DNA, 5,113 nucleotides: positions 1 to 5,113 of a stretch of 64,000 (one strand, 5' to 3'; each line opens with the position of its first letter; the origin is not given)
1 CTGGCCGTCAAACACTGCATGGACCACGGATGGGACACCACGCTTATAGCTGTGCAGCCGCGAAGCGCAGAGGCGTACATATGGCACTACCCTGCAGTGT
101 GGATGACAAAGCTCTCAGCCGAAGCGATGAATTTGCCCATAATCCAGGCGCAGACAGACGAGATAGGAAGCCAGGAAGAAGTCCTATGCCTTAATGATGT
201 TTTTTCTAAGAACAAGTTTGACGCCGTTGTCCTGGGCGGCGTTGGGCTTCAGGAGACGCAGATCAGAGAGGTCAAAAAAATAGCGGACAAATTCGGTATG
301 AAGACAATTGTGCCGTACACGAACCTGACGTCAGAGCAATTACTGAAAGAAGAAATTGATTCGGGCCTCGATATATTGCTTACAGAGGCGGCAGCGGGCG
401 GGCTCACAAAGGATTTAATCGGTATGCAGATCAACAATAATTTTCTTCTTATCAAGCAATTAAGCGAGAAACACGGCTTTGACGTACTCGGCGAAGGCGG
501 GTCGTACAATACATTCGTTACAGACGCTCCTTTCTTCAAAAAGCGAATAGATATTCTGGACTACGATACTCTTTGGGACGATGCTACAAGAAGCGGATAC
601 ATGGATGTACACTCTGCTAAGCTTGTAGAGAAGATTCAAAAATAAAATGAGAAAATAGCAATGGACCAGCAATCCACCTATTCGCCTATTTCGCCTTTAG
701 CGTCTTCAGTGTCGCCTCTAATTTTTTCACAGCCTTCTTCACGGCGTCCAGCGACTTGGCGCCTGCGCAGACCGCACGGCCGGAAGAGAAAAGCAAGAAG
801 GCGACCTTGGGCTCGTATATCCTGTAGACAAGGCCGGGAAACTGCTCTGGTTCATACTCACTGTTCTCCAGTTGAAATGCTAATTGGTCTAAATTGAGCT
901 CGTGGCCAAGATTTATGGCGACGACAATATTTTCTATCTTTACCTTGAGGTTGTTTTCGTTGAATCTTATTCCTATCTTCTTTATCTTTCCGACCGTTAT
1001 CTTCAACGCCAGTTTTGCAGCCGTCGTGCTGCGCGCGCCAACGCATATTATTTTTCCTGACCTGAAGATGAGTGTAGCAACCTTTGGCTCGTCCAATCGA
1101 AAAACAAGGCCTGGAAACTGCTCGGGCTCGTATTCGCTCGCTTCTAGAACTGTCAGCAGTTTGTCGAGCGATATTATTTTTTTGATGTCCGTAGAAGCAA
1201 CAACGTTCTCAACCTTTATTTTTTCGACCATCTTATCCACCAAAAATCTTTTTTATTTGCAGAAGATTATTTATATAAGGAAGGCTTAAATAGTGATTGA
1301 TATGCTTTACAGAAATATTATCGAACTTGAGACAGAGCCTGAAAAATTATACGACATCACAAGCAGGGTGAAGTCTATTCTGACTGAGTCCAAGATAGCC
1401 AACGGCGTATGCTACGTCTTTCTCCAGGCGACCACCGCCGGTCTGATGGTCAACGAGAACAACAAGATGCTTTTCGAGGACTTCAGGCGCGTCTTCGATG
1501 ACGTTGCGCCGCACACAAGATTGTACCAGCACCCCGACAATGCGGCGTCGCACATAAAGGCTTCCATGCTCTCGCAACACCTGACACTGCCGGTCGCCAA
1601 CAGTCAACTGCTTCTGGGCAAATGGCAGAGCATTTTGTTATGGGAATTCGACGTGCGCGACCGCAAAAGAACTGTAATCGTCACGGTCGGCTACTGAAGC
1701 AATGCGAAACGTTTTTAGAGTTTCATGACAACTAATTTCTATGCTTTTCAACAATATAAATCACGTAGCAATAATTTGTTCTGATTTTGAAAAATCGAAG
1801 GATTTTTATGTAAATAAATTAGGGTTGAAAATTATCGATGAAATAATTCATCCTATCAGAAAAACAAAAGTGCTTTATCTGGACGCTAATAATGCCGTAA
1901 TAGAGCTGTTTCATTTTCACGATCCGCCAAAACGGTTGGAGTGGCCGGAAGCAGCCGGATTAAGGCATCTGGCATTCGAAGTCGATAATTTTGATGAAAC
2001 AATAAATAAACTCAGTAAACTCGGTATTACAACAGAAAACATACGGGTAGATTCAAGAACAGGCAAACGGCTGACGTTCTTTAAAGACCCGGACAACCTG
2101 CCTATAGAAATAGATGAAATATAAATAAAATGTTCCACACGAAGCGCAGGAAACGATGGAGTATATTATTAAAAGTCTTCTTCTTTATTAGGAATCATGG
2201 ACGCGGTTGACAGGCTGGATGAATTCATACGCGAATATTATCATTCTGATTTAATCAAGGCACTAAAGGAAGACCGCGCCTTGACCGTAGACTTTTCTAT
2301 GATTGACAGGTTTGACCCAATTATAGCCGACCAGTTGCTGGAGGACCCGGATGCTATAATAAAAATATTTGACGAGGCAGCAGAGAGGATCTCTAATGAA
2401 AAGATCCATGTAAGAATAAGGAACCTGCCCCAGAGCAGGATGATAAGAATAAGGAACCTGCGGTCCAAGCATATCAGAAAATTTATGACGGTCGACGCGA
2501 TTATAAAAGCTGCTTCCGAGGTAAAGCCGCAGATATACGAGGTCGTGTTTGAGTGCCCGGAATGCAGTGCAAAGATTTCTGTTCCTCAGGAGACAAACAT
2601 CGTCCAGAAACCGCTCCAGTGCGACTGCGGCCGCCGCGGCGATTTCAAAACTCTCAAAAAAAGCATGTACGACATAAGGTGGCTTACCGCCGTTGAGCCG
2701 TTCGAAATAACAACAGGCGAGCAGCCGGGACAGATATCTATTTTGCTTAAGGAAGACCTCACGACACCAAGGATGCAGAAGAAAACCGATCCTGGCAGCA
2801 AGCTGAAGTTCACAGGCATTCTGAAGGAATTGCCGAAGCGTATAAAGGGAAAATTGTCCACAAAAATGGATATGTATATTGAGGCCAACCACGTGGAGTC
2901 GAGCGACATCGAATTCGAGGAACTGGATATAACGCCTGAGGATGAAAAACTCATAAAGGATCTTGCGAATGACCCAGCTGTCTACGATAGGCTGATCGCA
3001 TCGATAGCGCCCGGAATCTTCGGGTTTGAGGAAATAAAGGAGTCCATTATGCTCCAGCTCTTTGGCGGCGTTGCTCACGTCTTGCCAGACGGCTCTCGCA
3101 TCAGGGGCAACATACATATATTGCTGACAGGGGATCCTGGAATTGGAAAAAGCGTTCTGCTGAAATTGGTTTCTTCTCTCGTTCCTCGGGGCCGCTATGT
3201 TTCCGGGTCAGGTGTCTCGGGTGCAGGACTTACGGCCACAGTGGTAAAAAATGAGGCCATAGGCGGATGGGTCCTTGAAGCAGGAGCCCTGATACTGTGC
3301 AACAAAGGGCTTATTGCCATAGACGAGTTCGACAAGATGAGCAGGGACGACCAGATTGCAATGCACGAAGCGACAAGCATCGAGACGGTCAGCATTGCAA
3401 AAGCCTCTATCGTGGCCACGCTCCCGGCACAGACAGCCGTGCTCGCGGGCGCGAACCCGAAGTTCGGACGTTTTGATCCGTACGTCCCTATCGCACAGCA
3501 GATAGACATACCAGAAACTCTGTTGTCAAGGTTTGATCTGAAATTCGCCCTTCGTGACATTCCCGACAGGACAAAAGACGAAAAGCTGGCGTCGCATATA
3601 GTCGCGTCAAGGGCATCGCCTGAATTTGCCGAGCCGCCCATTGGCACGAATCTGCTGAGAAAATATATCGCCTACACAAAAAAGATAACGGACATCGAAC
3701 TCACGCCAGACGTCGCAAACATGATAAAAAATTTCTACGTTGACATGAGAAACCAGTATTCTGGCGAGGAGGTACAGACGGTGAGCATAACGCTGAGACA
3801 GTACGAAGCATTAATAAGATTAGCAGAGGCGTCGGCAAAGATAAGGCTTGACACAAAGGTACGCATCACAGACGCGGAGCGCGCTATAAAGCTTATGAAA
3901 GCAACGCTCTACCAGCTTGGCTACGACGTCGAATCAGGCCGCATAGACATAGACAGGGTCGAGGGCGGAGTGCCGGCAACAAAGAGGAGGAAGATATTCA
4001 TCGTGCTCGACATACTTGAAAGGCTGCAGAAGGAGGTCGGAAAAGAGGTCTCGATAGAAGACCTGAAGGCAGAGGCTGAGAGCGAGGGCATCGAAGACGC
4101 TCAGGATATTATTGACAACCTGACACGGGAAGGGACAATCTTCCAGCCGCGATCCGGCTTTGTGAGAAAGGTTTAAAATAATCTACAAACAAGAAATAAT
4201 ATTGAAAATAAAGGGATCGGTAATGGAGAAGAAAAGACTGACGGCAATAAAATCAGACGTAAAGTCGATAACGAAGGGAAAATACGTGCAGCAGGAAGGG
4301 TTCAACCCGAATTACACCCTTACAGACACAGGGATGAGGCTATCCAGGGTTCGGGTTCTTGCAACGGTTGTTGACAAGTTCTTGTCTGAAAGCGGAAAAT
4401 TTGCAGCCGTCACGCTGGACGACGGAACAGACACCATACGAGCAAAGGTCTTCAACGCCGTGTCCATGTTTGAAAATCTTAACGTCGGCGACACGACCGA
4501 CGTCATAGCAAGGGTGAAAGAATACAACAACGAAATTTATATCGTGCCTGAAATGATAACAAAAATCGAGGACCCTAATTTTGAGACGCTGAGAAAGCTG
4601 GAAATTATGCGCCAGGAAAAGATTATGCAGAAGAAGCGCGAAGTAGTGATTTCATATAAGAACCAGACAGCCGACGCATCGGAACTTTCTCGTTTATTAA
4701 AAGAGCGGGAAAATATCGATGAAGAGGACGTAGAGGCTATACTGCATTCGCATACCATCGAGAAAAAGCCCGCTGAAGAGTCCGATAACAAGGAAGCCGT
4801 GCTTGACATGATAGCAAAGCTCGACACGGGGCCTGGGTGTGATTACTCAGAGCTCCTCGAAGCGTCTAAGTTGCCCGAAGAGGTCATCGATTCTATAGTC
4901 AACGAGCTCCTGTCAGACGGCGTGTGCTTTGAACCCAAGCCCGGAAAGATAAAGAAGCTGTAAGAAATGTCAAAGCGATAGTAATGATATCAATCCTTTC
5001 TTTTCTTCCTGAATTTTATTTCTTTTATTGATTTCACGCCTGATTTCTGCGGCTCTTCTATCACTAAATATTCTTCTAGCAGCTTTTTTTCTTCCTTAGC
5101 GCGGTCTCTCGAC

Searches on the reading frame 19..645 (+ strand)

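Call 56: search_protein_families(library=pfam, proteins=[window:19-645:+], max_evalue=0.001)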
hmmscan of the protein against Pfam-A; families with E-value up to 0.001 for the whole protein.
window:19-645:+ (208 aa): 1 family
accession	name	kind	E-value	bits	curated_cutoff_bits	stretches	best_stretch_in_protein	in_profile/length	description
PF01902.24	Diphthami_syn_2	-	6.4e-33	114.6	23.2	1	8-201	28-218/219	Diphthamide synthase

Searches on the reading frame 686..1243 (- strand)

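Call 56: search_protein_families(library=pfam, proteins=[window:686-1243:-], max_evalue=0.001)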
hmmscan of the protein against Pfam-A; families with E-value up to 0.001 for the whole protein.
window:686-1243:- (185 aa): 1 family
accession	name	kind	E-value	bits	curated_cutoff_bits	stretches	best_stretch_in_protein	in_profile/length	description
PF00352.27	TBP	-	4.3e-56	187.2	22.9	2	101-181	2-84/85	Transcription factor TFIID (or TATA-binding protein, TBP)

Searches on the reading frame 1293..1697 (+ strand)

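Call 56: search_protein_families(library=pfam, proteins=[window:1293-1697:+], max_evalue=0.001)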
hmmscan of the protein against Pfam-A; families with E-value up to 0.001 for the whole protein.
window:1293-1697:+ (134 aa): 1 family
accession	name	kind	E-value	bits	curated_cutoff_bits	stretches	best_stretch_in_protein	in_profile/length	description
PF01894.22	UPF0047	-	2.5e-34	118.4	27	1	21-132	1-117/117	Uncharacterised protein family UPF0047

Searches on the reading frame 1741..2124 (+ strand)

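Call 56: search_protein_families(library=pfam, proteins=[window:1741-2124:+], max_evalue=0.001)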
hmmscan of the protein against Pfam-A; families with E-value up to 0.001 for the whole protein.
window:1741-2124:+ (127 aa): 5 families
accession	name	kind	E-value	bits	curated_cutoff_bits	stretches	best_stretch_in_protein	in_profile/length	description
PF00903.31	Glyoxalase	-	1.2e-23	84.2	20.6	1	6-124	2-121/121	Glyoxalase/Bleomycin resistance protein/Dioxygenase superfamily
PF13669.12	Glyoxalase_4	-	1.7e-11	44.8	27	1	7-102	1-99/109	Glyoxalase/Bleomycin resistance protein/Dioxygenase superfamily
PF12681.13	Glyoxalase_2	-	9.6e-08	32.4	30.1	1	9-126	4-115/118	Glyoxalase-like domain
PF13468.12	Glyoxalase_3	-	5.4e-06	27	25.1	1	7-112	2-118/176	Glyoxalase-like domain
PF22677.2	Ble-like_N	-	5.3e-05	23.3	24.5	1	8-33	4-29/41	Bleomycin resistance protein-like N-terminal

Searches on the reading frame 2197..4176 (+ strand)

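Call 64: search_protein_families(library=pfam, proteins=[window:2197-4176:+], max_evalue=0.0001)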
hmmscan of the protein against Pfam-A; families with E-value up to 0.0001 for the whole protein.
window:2197-4176:+ (659 aa): 5 families
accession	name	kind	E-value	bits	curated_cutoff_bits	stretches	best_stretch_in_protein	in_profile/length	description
PF00493.29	MCM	-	2.4e-83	279.1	23.3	1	250-471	2-223/224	MCM P-loop domain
PF17855.7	MCM_lid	-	6.1e-22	78.3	27.4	1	486-570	2-86/87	MCM AAA-lid domain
PF17207.9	MCM_OB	-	3e-15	56.5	24.8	1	85-211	2-124/126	MCM OB domain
PF01078.27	Mg_chelatase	-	7.6e-08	32.4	20.3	0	356-421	93-158/207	Magnesium chelatase, subunit ChlI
PF14551.11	MCM_N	-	1.2e-07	32.5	24.9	1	12-69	18-76/95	MCM N-terminal domain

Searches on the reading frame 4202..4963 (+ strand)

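Call 56: search_protein_families(library=pfam, proteins=[window:4202-4963:+], max_evalue=0.001)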
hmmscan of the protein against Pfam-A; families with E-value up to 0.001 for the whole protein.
window:4202-4963:+ (253 aa): 1 family
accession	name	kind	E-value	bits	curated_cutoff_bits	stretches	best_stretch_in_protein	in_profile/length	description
PF01336.31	tRNA_anti-codon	-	8.1e-09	35.7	27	1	50-121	1-74/75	OB-fold nucleic acid binding domain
